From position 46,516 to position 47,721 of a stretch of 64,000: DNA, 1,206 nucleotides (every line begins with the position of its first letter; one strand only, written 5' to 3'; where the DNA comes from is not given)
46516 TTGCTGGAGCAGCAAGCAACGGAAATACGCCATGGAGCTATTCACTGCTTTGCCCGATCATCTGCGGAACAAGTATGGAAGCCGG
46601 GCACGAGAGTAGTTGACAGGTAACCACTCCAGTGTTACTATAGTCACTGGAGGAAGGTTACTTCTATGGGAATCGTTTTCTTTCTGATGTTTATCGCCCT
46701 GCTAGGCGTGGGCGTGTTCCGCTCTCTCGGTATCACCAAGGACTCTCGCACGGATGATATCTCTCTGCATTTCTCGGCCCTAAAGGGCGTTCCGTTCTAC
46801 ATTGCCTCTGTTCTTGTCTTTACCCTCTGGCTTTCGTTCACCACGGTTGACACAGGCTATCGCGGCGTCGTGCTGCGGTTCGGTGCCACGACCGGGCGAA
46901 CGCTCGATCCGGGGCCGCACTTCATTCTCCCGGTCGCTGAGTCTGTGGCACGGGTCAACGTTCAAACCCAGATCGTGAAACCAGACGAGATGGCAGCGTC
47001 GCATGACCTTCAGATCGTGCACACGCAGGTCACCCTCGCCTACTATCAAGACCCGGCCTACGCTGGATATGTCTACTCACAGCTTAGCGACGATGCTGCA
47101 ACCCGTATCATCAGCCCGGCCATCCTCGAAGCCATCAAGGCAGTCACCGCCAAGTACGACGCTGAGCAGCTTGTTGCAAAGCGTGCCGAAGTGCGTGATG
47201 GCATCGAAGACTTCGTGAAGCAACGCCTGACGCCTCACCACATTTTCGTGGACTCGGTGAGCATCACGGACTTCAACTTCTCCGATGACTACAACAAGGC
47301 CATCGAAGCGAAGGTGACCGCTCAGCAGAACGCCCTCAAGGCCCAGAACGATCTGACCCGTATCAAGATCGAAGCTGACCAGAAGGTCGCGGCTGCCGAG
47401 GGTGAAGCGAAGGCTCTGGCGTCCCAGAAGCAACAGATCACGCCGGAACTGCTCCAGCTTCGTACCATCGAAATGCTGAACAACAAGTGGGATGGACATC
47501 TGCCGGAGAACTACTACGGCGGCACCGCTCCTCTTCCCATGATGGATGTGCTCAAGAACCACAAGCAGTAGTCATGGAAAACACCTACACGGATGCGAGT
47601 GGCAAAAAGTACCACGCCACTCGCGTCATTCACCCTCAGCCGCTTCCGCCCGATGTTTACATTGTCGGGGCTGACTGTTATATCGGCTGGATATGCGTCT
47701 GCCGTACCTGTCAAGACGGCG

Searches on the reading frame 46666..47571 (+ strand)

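Call 12: search_protein_families(library=pfam, proteins=[window:46666-47571:+], max_evalue=0.01)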
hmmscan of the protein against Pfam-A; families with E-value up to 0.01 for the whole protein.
window:46666-47571:+ (301 aa): 1 family
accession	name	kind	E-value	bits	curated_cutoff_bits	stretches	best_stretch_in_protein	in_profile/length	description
PF01145.31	Band_7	-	4.2e-28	99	23.6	1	60-247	2-175/176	SPFH domain / Band 7 family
